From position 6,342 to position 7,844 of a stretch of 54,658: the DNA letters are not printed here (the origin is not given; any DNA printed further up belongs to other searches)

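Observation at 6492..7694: Orphan CARF + PD-(D/E)xK-like (Card1/Can2-like) gene inside a housekeeping operon, with no CRISPR-Cas or cyclase nearby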

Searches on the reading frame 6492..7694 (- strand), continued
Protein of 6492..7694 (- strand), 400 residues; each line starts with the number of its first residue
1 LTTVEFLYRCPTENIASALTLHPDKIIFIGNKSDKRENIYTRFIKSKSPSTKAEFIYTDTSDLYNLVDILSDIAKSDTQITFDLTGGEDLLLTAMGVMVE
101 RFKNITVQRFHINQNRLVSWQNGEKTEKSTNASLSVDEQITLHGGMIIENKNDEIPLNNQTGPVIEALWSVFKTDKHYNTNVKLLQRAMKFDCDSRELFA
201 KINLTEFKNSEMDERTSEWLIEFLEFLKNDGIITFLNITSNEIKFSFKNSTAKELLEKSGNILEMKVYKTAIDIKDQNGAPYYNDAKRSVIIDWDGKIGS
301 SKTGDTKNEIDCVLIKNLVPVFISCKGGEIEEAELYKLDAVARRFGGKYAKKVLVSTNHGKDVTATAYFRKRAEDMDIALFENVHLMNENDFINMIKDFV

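Call 61: search_protein_families(library=pfam, max_evalue=0.001, proteins=[L059:591-6005:+, L059:6340-8607:+, L059:53-454:+, L059:9196-9495:+, L059:11320-11829:+, L059:13890-14615:-, L059:14739-15242:+, L059:20126-20863:-, L059:12119-13834:+, L059:9992-11245:+])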
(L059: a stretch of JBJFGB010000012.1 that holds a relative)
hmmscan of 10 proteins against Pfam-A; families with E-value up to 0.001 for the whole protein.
L059:591-6005:+ (1804 aa): 8 families
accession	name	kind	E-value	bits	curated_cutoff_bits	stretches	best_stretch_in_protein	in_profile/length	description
PF00082.27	Peptidase_S8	-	4e-39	135.1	21.8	1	244-737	1-286/288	Subtilase family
PF00395.25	SLH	-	1.9e-27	95.4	20.8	3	1684-1726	1-43/44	S-layer homology domain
PF09479.16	Flg_new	-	8.5e-17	61.5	27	2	1340-1402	3-63/65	Listeria-Bacteroides repeat domain (List_Bact_rpt)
PF06280.18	fn3_5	-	2.1e-14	54.6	27.6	1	769-890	7-112/112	Fn3-like domain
PF18998.6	Flg_new_2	-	1.9e-08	34.6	23.6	1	1410-1472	8-71/73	Divergent InlB B-repeat domain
PF02225.27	PA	-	4.7e-06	27.1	23.9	1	524-593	15-87/95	PA domain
PF02368.24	Big_2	-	3.4e-05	24.2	22.8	1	1171-1248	5-73/79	Bacterial Ig-like domain (group 2)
PF02470.25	MlaD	-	0.00052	20.7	25.1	0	1300-1342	19-56/81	MlaD protein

L059:6340-8607:+ (755 aa): 0 families

L059:53-454:+ (133 aa): 2 families
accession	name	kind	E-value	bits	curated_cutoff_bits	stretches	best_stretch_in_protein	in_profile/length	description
PF12840.13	HTH_20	-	2.4e-07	31.1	27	1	52-100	1-50/51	Helix-turn-helix domain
PF08100.18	Dimerisation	-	0.0002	21.6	25.6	1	44-115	17-88/93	O-methyltransferase dimerisation domain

L059:9196-9495:+ (99 aa): 0 families

L059:11320-11829:+ (169 aa): 0 families

L059:13890-14615:- (241 aa): 1 family
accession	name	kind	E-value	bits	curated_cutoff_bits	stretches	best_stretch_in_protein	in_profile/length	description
PF01881.21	Cas_Cas6_C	-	4.8e-29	102.1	23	1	122-236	6-124/125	CRISPR associated protein Cas6, C-terminal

L059:14739-15242:+ (167 aa): 0 families

L059:20126-20863:- (245 aa): 0 families

L059:12119-13834:+ (571 aa): 0 families

L059:9992-11245:+ (417 aa): 1 family
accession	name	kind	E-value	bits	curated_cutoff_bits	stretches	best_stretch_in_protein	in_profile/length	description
PF09002.17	Card1_endonuc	-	2.6e-05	24.2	26.4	1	299-398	28-118/136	Card1-like, endonuclease domain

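Call 64: search_protein_families(library=padloc, max_evalue=0.01, proteins=[L059:6340-8607:+, L059:6361-8535:-, L059:11320-11829:+, L059:14739-15242:+, L059:13890-14615:-, L059:9196-9495:+, L059:16499-16762:-, L043:8004-9959:+, L043:11343-12119:-, L043:3689-5164:+])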
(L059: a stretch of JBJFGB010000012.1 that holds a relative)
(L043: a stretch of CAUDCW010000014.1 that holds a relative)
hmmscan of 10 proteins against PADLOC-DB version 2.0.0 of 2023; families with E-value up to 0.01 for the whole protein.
L059:6340-8607:+ (755 aa): 1 family
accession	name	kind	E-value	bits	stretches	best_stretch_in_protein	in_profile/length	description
PDLC02728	PbeC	-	0.0079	12.7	0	600-680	353-437/671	PbeC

L059:6361-8535:- (724 aa): 1 family
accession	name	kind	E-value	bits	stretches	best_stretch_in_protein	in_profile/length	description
PDLC00595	ZorA1|ZorA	-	0.0091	12.8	0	136-191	154-210/487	MotA/ExbB/TolQ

L059:11320-11829:+ (169 aa): 1 family
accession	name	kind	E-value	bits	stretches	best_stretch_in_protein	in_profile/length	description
PDLC01247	DEDDh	-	5.6e-05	21.8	1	5-161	2-138/139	"CAS-I,CAS-II,CAS-III,CAS-IV,CAS-V,CAS-VI; associated"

L059:14739-15242:+ (167 aa): 0 families

L059:13890-14615:- (241 aa): 16 families
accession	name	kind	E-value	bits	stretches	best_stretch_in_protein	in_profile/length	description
PDLC01782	Cas6b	-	7.2e-57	191.1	1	1-238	1-234/235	-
PDLC01609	Cas6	-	9.4e-34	115.1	1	100-236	6-136/137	"CAS-I,CAS-II,CAS-III,CAS-IV,CAS-V,CAS-VI; crRNAmaturation"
PDLC00956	Cas6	-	1.5e-31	108.5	1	48-235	4-199/200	CRISPR-associated endoribonuclease Cas6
PDLC01451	Cas6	-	6.1e-30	103.2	1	1-238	1-218/219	"CAS-I,CAS-II,CAS-III,CAS-IV,CAS-V,CAS-VI; crRNAmaturation"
PDLC01783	Cas6b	-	1.6e-28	98.1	1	1-238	1-225/225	-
PDLC01372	Cas6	-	2.3e-24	84.8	1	1-236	1-234/235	"CAS-I,CAS-II,CAS-III,CAS-IV,CAS-V,CAS-VI; crRNAmaturation"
PDLC01265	Cas6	-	4e-23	81.2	1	52-235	1-178/179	"CAS-I,CAS-II,CAS-III,CAS-IV,CAS-V,CAS-VI; crRNAmaturation"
PDLC01718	typeIV_Cas6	-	1.1e-21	75.8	1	1-239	1-241/262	Cas6_7_IV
PDLC02103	Cas6b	-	2.3e-19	68.2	1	1-239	1-240/240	-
PDLC02098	Cas6_IIIa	-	2.9e-17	61.7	1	1-237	1-199/200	-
PDLC01786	Cas6b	-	1e-10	39.8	1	23-234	24-226/228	-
PDLC01791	Cas6b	-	1.4e-09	36.1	1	1-173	1-160/233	-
PDLC01788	Cas6b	-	3.6e-09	35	1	198-237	178-217/219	-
PDLC02101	Cas6b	-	1.1e-08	33.3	1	53-234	40-216/218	-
PDLC02105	Cas6b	-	2.3e-06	25.6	1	197-238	196-237/237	-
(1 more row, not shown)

L059:9196-9495:+ (99 aa): 0 families

L059:16499-16762:- (87 aa): 19 families
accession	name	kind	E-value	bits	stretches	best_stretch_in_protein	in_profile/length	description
PDLC01749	Cas2b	-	7e-24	82.2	1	1-87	1-87/87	-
PDLC02076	Cas2b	-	6.6e-21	72.5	1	1-86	1-86/87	-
PDLC01338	Cas2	-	1.4e-18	65.2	1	3-78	1-74/76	"CAS-I,CAS-II,CAS-III,CAS-IV,CAS-V,CAS-VI; acquisition_2"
PDLC01443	Cas2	-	4.9e-17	60.2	1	1-79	1-78/86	"CAS-I,CAS-II,CAS-III,CAS-IV,CAS-V,CAS-VI; acquisition_2"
PDLC01649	Cas2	-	8.7e-15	52.8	1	1-68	1-68/70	"CAS-I,CAS-II,CAS-III,CAS-IV,CAS-V,CAS-VI; acquisition_2"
PDLC02027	Cas2d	-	9.3e-13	46.5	1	1-81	1-82/89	-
PDLC01750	Cas2b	-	1.1e-12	46.3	1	1-81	1-80/86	-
PDLC01748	Cas2_IIIa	-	1.7e-12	45.7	1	1-72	1-72/88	-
PDLC01751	Cas2c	-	2.6e-12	45.1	1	1-80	1-85/95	-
PDLC00936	Cas2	-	5.6e-12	44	1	3-75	1-77/83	Cas2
PDLC01251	Cas2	-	4.4e-11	40.9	1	1-78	1-78/84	"CAS-I,CAS-II,CAS-III,CAS-IV,CAS-V,CAS-VI; acquisition_2"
PDLC01756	Cas2g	-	6.3e-10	37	1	3-77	6-80/96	-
PDLC00935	Cas2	-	1.1e-09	36.5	1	1-68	1-73/96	CRISPR-associated endonuclease Cas2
PDLC02074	Cas2_IIIb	-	6.3e-09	33.8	1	3-65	3-65/86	-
PDLC02077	Cas2b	-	9.1e-09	33.7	1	1-76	1-78/96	-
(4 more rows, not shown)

L043:8004-9959:+ (651 aa): 2 families
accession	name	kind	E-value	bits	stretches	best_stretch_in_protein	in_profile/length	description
PDLC01174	CorA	-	6.1e-77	257.4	1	145-645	3-435/446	CorA-like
PDLC01043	CorA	-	2.5e-72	242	1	146-630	4-413/457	CorA-like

L043:11343-12119:- (258 aa): 13 families
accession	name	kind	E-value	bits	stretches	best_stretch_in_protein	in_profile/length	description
PDLC01781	Cas6_IIIa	-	1.6e-58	196.5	1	8-249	2-240/241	-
PDLC01780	Cas6_IIIa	-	3.2e-36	123.5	1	25-249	26-249/262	-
PDLC01466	Cas6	-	2e-23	81.2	1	27-252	25-222/223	"CAS-I,CAS-II,CAS-III,CAS-IV,CAS-V,CAS-VI; crRNAmaturation"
PDLC01650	Cas6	-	1.9e-18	65.4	1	131-245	1-102/102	"CAS-I,CAS-II,CAS-III,CAS-IV,CAS-V,CAS-VI; crRNAmaturation"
PDLC00956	Cas6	-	1.9e-16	59.3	1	74-248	32-200/200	CRISPR-associated endoribonuclease Cas6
PDLC01265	Cas6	-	9.2e-12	44.2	1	75-248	22-179/179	"CAS-I,CAS-II,CAS-III,CAS-IV,CAS-V,CAS-VI; crRNAmaturation"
PDLC02044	Cas6d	-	1.2e-11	42.6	1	108-249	122-257/260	-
PDLC01717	typeIV_Cas6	-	3.1e-11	41.4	1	126-249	124-248/259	Cas6_6_IVD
PDLC01782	Cas6b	-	5.6e-08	31.1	1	6-250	1-234/235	-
PDLC02098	Cas6_IIIa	-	6.8e-08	31.2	1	8-249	3-199/200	-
PDLC01477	Cas6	-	5.7e-07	27.4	1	108-249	149-294/296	"CAS-I,CAS-II,CAS-III,CAS-IV,CAS-V,CAS-VI; crRNAmaturation"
PDLC02100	Cas6a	-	4.2e-06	24.8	1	131-249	127-247/252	-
PDLC02042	Cas6d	-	0.00011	20.1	1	124-246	149-267/271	-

L043:3689-5164:+ (491 aa): 16 families
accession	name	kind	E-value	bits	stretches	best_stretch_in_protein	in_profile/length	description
PDLC02055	Cas10b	-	7.1e-50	168.2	1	6-453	2-458/487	-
PDLC01422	Cas10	-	7.2e-46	155.3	2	135-422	234-465/519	CAS-III; effector_LS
PDLC01292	Cas10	-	1.2e-42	144.8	2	178-354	234-387/387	CAS-III; effector_LS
PDLC02056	Cas10b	-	4.3e-34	116.1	2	211-348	262-410/600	-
PDLC00917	Cas10b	-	4.5e-33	112.9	2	173-341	327-505/510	"CRISPR-associated protein Cas10/Cmr2, subtype III-B"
PDLC01444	Cas10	-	2e-25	87.7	2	189-413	367-556/605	CAS-III; effector_LS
PDLC02054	Cas10b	-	9.5e-25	85.4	2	218-372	274-427/537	-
PDLC02051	Cas10b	-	5.1e-18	63.5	1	132-375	196-394/479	-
PDLC01529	Cas10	-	3.3e-13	47.7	1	144-348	134-325/370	CAS-III; effector_LS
PDLC01293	Cas10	-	1.3e-09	35.5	1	150-341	401-572/577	CAS-III; effector_LS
PDLC00919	Cas10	-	3.9e-09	34.1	1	188-346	199-365/414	Cas10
PDLC00916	Cas10a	-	5.8e-09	33.4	1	172-336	486-640/650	"CRISPR-associated protein Cas10/Csm1, subtype III-A/MTUBE"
PDLC02058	Cas10d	-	9.5e-09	32.6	1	213-352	167-301/441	-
PDLC00920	Cas10b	-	5e-08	31.5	1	6-106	2-110/116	Cas10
PDLC01651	Cas10b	-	7.4e-08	30.7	1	7-61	1-54/113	CAS-III-B; effector_LS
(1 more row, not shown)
